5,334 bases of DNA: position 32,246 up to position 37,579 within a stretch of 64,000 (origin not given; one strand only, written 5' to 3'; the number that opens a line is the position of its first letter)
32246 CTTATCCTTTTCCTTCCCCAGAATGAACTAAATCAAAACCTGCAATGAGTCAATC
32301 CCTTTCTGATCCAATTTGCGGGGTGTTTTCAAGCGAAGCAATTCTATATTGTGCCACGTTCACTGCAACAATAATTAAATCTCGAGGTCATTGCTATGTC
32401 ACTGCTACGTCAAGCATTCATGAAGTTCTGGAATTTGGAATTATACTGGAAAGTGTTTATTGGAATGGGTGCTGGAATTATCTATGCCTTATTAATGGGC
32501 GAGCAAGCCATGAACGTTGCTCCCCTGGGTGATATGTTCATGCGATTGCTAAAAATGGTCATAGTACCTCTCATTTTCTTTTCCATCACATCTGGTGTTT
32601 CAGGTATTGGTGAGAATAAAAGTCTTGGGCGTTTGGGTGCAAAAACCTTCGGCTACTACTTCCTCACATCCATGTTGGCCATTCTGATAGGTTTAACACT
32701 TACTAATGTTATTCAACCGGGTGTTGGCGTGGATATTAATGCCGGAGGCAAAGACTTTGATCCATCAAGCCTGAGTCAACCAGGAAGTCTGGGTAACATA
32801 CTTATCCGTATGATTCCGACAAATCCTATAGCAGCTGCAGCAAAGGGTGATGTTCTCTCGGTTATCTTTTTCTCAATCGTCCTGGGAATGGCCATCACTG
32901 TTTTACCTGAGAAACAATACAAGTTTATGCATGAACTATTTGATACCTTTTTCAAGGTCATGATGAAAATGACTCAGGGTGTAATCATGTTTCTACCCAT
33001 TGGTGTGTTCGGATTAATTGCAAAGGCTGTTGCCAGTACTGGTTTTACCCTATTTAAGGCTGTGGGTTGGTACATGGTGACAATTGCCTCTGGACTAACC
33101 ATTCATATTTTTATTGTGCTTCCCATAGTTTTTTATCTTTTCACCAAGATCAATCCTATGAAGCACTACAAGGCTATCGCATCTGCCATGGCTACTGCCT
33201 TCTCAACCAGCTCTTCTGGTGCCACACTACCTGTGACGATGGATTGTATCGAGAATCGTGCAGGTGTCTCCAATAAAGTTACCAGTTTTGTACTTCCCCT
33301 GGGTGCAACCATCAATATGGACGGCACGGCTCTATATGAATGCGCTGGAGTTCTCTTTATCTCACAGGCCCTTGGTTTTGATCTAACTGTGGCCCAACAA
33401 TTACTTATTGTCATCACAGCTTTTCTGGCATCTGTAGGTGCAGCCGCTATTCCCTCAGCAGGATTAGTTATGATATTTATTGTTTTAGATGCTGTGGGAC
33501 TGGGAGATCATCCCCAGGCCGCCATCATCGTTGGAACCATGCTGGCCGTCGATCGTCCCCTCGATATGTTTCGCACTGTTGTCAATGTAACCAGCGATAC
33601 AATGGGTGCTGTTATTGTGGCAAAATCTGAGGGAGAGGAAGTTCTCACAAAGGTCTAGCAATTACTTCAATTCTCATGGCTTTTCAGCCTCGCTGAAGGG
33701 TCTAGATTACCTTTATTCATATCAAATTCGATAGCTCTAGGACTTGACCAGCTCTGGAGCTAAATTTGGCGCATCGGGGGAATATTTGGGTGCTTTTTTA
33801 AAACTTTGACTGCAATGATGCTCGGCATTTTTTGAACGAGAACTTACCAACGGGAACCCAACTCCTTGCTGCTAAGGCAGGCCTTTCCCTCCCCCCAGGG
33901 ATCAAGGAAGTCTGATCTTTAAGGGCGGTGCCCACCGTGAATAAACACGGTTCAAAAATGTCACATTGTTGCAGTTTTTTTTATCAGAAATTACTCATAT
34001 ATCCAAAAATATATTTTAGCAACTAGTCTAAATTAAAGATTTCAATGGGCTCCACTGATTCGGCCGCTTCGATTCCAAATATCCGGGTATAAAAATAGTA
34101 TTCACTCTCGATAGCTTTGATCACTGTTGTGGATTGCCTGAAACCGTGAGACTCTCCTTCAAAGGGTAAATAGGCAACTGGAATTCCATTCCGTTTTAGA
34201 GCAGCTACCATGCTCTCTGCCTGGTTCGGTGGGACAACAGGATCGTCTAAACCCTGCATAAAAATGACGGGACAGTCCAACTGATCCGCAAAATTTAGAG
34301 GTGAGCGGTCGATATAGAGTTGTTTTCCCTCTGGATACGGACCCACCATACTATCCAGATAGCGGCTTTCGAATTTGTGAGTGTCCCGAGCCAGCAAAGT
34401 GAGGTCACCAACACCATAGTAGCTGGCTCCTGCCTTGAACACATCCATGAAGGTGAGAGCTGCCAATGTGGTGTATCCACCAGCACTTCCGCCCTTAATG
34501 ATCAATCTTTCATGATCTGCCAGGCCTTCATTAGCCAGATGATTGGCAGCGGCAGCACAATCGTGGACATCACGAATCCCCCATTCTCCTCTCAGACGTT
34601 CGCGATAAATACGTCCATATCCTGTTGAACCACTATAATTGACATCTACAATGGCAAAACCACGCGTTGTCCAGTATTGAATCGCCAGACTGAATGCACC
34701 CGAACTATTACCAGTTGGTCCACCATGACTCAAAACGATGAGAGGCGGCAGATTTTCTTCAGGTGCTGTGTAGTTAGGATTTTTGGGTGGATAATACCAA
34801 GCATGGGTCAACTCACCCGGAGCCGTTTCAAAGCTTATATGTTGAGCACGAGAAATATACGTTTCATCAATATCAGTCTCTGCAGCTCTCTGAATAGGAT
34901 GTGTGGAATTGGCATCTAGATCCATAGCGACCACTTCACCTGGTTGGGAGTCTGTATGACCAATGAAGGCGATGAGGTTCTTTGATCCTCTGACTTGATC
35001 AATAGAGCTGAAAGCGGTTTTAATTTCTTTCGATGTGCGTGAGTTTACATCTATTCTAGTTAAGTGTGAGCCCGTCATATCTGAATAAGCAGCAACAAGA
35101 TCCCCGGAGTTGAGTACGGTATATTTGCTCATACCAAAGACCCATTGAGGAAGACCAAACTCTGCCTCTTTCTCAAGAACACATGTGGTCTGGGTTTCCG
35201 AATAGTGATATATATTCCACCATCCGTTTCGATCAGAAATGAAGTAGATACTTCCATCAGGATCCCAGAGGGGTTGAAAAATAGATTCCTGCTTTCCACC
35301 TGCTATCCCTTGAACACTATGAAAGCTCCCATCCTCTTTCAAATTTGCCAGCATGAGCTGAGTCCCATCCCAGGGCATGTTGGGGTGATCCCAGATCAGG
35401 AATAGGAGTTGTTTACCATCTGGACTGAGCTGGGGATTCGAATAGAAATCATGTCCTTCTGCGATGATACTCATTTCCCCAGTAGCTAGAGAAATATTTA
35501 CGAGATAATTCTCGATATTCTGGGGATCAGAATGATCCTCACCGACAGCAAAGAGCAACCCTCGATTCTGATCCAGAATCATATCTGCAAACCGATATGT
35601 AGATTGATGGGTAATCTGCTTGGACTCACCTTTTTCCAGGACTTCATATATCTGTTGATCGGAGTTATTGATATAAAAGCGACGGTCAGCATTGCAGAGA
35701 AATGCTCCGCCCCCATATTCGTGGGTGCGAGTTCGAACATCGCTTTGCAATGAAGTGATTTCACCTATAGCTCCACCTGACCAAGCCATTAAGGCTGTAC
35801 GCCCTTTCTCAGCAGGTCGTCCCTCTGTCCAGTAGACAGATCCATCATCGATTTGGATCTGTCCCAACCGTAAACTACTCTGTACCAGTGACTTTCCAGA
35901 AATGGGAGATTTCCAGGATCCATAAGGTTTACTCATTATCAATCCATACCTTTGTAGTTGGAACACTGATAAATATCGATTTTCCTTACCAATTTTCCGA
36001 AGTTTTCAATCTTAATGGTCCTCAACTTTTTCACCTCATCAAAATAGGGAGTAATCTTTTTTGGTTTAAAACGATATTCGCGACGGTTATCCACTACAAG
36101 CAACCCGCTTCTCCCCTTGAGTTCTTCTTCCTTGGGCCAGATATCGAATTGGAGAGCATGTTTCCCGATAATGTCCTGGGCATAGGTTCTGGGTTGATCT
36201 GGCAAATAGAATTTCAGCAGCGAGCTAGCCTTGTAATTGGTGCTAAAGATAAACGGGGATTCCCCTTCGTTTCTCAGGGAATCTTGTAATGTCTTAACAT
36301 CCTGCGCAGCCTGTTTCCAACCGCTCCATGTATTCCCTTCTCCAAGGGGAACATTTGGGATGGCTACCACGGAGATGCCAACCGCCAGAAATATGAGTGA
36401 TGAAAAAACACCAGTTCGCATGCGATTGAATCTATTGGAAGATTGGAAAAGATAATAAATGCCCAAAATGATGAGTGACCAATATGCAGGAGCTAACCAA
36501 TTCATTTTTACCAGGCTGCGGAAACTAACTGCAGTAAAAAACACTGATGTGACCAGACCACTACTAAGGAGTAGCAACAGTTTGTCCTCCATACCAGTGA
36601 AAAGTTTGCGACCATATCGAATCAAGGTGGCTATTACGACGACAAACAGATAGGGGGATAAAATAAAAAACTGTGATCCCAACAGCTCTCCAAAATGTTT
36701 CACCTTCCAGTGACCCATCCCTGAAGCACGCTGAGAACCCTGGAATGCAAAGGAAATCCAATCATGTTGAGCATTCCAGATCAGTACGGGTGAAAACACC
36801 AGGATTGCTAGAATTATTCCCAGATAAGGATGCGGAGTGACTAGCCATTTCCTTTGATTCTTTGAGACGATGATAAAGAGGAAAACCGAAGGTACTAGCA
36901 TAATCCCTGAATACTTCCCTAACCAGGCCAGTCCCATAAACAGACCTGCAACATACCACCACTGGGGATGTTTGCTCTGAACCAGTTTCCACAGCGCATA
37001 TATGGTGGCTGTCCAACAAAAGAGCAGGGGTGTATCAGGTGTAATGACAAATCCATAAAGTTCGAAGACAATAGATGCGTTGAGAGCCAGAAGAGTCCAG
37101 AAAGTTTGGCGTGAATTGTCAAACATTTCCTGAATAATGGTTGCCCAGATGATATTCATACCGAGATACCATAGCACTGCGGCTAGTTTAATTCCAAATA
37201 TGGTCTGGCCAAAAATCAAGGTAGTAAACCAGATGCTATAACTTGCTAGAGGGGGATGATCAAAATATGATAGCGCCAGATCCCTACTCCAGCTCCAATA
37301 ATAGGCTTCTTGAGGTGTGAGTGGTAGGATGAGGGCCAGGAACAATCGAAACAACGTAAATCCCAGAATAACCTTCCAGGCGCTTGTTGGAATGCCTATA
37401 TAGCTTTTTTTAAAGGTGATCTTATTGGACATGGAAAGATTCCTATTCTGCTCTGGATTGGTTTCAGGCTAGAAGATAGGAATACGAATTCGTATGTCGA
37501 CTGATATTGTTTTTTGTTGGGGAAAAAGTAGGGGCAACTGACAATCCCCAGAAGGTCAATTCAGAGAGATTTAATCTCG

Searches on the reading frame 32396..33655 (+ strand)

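Call 92: search_protein_families(library=pfam, proteins=[window:32396-33655:+], max_evalue=0.00001)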
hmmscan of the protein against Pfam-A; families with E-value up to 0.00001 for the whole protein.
window:32396-33655:+ (420 aa): 1 family
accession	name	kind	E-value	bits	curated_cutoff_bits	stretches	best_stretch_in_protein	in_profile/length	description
PF00375.23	SDF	-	1.1e-124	416.8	27.9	1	16-410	1-386/387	Sodium:dicarboxylate symporter family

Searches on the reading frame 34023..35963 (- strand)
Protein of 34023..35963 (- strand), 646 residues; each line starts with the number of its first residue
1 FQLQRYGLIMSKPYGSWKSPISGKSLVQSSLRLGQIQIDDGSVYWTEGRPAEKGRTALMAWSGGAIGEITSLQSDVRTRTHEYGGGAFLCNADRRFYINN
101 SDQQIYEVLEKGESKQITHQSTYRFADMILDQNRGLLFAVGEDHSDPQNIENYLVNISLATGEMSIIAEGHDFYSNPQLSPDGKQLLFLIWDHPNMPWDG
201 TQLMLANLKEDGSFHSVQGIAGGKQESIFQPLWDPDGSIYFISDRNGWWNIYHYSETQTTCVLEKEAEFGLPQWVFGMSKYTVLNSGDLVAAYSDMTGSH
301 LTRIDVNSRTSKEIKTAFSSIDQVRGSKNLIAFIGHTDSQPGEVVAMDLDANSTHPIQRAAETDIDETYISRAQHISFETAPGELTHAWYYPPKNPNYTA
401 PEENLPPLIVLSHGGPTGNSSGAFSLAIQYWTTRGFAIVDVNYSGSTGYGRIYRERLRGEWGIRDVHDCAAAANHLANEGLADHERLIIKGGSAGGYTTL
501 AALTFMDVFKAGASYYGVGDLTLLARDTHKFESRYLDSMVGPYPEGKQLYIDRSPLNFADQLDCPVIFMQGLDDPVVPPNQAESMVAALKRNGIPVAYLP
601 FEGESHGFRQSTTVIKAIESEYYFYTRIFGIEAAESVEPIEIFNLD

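Call 92: search_protein_families(library=pfam, proteins=[window:34023-35963:-], max_evalue=0.00001)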
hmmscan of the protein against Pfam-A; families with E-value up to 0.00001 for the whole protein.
window:34023-35963:- (646 aa): 4 families
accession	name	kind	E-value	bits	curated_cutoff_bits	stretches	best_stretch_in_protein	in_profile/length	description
PF00326.27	Peptidase_S9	-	1.1e-48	166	22.6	1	424-630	3-211/213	Prolyl oligopeptidase family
PF20434.5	BD-FAE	-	7.7e-10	39.1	26.8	1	404-589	11-215/215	BD-FAE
PF01738.24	DLH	-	1.9e-07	31.3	21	1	466-612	78-192/217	Dienelactone hydrolase family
PF07676.18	PD40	-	8.3e-07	29.2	20.9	0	227-252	10-37/38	WD40-like Beta Propeller Repeat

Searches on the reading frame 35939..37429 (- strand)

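Call 92: search_protein_families(library=pfam, proteins=[window:35939-37429:-], max_evalue=0.00001)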
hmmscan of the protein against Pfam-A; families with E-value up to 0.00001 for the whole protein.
window:35939-37429:- (496 aa): 1 family
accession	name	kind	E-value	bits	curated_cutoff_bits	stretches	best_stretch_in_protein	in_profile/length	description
PF13231.12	PMT_2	-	1.1e-34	120.4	26.1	1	57-218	1-160/160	Dolichyl-phosphate-mannose-protein mannosyltransferase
